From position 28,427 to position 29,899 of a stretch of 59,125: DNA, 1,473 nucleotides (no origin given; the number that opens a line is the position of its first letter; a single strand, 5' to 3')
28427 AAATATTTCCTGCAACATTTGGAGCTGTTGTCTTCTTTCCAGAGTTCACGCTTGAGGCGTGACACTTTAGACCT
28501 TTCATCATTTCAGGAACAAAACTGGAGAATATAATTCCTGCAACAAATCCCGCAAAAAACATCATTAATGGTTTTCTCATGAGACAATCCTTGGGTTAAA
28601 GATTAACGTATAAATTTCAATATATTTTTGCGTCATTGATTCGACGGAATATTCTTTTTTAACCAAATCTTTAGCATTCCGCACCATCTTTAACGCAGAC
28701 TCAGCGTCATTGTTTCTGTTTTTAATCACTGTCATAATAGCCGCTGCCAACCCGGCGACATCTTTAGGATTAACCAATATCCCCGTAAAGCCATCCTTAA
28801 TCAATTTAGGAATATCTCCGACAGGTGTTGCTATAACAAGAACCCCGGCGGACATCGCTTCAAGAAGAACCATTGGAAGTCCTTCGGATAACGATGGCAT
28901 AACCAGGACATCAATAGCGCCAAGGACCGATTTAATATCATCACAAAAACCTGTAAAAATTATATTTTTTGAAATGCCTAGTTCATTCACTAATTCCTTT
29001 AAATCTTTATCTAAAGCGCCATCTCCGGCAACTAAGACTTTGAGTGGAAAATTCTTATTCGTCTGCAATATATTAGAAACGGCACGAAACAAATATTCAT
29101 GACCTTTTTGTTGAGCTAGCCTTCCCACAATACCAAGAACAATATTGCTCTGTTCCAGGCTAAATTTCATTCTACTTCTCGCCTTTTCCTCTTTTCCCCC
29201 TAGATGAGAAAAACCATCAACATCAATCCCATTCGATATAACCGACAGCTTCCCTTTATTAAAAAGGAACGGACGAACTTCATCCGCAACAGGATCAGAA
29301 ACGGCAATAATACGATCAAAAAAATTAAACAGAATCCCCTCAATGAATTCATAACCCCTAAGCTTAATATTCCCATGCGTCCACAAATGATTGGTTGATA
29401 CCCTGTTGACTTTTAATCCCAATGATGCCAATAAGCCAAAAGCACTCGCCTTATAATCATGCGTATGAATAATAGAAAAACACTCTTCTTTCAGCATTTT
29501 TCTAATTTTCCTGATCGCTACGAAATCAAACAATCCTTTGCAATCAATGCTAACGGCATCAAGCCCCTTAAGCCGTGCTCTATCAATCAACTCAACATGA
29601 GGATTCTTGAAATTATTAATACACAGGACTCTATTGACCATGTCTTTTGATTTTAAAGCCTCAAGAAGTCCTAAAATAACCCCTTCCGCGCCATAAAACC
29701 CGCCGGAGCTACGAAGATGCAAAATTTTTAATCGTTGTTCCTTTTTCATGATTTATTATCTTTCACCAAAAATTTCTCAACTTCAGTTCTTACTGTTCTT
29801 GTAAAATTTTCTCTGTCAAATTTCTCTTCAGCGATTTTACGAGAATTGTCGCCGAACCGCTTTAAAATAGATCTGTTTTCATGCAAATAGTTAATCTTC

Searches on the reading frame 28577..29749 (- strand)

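Call 42: search_protein_families(library=pfam, proteins=[window:28577-29749:-], max_evalue=0.000001)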
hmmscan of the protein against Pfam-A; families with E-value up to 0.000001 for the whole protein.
window:28577-29749:- (390 aa): 5 families
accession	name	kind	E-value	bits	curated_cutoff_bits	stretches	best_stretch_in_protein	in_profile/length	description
PF00534.26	Glycos_transf_1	-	1.9e-39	135.4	26.4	1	193-360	6-170/172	Glycosyl transferases group 1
PF13692.12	Glyco_trans_1_4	-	5.6e-39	134.1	27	1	204-344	3-142/142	Glycosyl transferases group 1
PF13439.12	Glyco_transf_4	-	1.6e-20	74.2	28.5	1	20-178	3-169/170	Glycosyltransferase Family 4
PF13579.12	Glyco_trans_4_4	-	1.2e-12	48.9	29.7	1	21-174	3-158/158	Glycosyl transferase 4-like domain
PF20706.3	GT4-conflict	-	3.1e-07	30.1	26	1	195-319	193-322/385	Family 4 Glycosyltransferase in conflict systems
